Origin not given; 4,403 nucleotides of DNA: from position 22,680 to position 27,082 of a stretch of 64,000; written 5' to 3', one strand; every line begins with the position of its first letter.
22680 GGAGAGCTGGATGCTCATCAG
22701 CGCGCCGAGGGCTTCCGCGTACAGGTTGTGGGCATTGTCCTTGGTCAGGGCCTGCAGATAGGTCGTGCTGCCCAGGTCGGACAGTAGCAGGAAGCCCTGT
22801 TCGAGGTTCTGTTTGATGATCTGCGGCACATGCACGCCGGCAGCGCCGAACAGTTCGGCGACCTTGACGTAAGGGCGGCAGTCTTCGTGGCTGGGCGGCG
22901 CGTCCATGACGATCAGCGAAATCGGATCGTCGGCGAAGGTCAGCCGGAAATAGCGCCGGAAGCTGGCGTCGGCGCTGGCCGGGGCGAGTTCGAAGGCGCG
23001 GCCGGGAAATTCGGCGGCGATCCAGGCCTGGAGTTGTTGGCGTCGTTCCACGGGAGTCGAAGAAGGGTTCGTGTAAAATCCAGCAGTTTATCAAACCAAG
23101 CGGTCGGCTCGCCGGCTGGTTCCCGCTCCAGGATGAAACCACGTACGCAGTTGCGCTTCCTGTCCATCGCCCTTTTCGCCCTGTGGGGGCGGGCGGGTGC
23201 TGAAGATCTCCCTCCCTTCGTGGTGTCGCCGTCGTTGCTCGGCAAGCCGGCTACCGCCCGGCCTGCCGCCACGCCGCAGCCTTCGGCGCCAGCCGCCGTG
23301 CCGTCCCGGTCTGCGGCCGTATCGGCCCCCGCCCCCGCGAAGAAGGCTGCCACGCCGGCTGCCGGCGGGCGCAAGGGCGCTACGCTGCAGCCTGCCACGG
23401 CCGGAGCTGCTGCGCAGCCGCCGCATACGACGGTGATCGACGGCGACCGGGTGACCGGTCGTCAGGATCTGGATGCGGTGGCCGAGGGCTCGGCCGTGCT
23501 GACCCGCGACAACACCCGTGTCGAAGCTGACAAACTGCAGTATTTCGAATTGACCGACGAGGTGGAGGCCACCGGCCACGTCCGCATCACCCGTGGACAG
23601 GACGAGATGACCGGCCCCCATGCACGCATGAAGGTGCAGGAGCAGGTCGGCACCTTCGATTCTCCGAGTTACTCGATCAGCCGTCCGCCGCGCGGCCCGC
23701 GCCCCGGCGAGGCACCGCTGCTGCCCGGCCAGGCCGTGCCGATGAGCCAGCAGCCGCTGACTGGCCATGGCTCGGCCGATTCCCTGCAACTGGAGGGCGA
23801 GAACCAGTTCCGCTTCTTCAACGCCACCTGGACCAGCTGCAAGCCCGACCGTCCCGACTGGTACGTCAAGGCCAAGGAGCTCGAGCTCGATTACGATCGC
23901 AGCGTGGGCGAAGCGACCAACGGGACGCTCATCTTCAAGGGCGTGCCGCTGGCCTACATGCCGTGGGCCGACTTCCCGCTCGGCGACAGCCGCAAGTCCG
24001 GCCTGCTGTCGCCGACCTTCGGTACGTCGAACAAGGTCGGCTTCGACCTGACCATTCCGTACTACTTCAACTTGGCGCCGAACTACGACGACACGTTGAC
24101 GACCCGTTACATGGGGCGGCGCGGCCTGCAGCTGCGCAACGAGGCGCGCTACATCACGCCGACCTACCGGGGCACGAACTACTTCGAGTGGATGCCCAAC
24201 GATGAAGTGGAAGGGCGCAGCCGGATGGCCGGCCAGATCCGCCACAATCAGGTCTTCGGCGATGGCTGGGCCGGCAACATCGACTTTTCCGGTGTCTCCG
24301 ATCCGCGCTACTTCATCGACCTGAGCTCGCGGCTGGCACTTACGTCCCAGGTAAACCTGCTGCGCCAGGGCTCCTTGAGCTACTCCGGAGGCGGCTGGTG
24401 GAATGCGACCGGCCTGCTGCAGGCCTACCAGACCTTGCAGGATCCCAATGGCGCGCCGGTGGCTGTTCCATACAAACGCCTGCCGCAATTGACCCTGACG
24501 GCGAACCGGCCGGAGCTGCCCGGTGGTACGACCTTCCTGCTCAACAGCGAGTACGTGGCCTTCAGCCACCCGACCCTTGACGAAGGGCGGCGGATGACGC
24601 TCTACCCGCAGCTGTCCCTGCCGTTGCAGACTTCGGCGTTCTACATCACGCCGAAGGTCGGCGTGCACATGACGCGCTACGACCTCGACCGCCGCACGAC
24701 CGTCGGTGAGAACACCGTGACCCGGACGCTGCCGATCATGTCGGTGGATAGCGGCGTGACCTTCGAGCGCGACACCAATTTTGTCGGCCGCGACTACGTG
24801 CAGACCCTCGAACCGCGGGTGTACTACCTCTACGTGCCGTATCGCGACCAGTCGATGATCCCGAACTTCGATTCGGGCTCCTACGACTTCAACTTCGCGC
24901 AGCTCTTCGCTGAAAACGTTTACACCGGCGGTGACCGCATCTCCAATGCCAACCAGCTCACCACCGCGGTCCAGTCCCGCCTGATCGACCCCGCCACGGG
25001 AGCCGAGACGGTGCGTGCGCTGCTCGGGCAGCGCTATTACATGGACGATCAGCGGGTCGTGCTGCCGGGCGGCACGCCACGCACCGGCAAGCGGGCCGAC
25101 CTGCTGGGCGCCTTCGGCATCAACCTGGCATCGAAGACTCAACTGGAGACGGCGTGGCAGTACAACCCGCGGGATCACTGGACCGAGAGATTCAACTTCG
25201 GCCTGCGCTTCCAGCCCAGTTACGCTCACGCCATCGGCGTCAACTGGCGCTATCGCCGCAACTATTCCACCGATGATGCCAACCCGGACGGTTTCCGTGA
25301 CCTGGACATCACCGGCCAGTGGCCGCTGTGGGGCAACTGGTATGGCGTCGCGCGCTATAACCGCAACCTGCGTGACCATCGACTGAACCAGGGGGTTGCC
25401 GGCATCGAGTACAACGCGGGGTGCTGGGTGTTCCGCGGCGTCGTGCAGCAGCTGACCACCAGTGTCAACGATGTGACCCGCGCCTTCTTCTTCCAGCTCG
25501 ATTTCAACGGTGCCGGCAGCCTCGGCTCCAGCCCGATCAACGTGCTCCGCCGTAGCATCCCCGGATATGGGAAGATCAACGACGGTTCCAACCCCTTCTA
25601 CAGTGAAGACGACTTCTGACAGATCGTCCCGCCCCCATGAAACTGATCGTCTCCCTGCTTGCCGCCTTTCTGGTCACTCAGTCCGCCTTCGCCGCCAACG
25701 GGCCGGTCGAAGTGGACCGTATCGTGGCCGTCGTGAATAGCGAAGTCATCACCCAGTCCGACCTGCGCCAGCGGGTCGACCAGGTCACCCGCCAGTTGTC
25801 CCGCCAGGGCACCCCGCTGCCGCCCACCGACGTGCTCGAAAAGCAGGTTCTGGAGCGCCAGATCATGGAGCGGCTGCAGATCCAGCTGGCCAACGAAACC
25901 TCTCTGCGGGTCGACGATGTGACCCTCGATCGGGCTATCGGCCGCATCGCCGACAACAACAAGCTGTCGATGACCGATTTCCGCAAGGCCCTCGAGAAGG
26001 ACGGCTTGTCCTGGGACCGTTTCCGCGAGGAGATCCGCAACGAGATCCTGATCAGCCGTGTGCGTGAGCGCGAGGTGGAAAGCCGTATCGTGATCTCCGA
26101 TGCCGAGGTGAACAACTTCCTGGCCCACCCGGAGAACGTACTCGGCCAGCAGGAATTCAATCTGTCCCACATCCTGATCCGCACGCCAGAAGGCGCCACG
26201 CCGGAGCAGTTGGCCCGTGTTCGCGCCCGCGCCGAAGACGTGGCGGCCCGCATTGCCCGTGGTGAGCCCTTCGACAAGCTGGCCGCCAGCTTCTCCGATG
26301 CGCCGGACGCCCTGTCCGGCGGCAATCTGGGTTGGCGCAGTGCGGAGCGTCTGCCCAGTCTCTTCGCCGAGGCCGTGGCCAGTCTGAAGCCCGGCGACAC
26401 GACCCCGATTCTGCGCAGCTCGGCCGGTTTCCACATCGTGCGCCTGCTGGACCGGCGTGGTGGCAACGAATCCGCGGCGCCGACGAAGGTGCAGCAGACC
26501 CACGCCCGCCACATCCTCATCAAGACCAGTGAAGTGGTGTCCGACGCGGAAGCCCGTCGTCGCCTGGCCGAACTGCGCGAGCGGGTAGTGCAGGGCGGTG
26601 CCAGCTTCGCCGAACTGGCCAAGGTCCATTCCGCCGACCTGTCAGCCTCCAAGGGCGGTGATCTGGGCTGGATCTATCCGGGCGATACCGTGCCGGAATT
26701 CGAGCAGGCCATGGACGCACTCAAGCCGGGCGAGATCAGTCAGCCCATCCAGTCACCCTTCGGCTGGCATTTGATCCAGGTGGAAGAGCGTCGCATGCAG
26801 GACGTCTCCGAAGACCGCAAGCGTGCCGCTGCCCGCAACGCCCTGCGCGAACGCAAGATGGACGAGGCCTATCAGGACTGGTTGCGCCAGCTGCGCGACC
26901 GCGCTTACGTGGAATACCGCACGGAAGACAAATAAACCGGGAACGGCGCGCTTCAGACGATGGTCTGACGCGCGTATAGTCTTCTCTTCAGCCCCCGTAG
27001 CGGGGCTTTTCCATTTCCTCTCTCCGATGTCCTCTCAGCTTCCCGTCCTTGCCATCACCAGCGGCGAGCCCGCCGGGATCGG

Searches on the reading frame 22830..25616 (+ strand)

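Call 80: search_protein_families(library=pfam, proteins=[window:22830-25616:+], max_evalue=1e-10)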
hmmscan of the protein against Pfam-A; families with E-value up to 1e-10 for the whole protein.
window:22830-25616:+ (929 aa): 1 family
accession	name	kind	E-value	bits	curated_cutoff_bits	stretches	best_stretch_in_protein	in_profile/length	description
PF04453.20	LptD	-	4.1e-104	349.4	22.4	1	464-837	2-384/384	LPS transport system D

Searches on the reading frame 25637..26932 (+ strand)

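Call 80: search_protein_families(library=pfam, proteins=[window:25637-26932:+], max_evalue=1e-10)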
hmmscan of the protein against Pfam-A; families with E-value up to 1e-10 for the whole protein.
window:25637-26932:+ (432 aa): 5 families
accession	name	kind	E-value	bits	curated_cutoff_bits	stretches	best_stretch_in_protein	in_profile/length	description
PF00639.27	Rotamase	-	9.1e-50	168.1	21.7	2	292-383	1-96/97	PPIC-type PPIASE domain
PF13616.12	Rotamase_3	-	8.1e-46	155.8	22.5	2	284-385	12-115/116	PPIC-type PPIASE domain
PF09312.16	SurA_N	-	2.7e-45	153.7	30.8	1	26-143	1-118/118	SurA N-terminal domain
PF13145.12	Rotamase_2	-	1.6e-20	74.6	27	0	308-386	33-109/121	PPIC-type PPIASE domain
PF13624.11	SurA_N_3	-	3.4e-17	63.2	27.2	1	2-142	15-161/162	SurA-like N-terminal domain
